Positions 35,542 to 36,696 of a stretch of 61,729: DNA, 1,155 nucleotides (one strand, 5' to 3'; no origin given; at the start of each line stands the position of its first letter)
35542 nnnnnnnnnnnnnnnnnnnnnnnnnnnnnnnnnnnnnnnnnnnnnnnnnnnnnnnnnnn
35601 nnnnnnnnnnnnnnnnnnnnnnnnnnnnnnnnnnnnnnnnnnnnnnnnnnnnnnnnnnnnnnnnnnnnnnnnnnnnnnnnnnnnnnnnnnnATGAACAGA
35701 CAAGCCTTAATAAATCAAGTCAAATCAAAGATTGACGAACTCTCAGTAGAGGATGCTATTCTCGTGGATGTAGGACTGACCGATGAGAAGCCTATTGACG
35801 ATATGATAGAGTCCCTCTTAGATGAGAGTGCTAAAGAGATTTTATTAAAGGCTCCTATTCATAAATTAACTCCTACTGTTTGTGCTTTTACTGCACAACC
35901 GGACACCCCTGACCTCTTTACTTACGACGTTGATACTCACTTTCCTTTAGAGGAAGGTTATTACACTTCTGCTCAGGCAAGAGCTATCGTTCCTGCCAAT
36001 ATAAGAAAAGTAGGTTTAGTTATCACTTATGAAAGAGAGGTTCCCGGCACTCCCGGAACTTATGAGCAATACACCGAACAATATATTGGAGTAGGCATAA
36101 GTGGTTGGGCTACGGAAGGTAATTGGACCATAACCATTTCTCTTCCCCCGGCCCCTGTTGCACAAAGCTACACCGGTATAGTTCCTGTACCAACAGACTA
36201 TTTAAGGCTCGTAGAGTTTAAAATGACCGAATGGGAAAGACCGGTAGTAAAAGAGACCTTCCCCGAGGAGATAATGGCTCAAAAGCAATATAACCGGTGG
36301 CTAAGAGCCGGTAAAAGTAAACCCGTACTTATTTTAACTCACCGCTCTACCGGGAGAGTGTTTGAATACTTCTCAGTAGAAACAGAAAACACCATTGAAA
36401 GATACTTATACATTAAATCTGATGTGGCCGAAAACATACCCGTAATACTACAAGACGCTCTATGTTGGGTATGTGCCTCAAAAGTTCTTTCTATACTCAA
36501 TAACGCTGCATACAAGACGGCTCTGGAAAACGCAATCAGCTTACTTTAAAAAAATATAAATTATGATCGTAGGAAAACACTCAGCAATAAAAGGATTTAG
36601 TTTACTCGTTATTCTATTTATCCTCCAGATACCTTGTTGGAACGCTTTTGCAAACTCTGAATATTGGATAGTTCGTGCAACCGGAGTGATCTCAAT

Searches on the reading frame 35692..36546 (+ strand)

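Call 11: search_protein_families(library=phrogs, proteins=[window:35692-36546:+], max_evalue=0.001)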
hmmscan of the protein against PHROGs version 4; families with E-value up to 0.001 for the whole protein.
window:35692-36546:+ (285 aa): 1 family
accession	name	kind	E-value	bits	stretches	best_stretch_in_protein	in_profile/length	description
phrog_22135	-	unknown function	8.9e-14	52.7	1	161-280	78-205/212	-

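Call 12: search_protein_families(library=pfam, proteins=[window:35692-36546:+], max_evalue=0.01)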
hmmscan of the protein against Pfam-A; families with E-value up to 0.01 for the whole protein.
window:35692-36546:+ (285 aa): 0 families

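Call 62: search_protein_families(library=pfam, proteins=[window:35692-36546:+], max_evalue=0.01)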
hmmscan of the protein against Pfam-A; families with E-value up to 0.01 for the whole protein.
window:35692-36546:+ (285 aa): 0 families
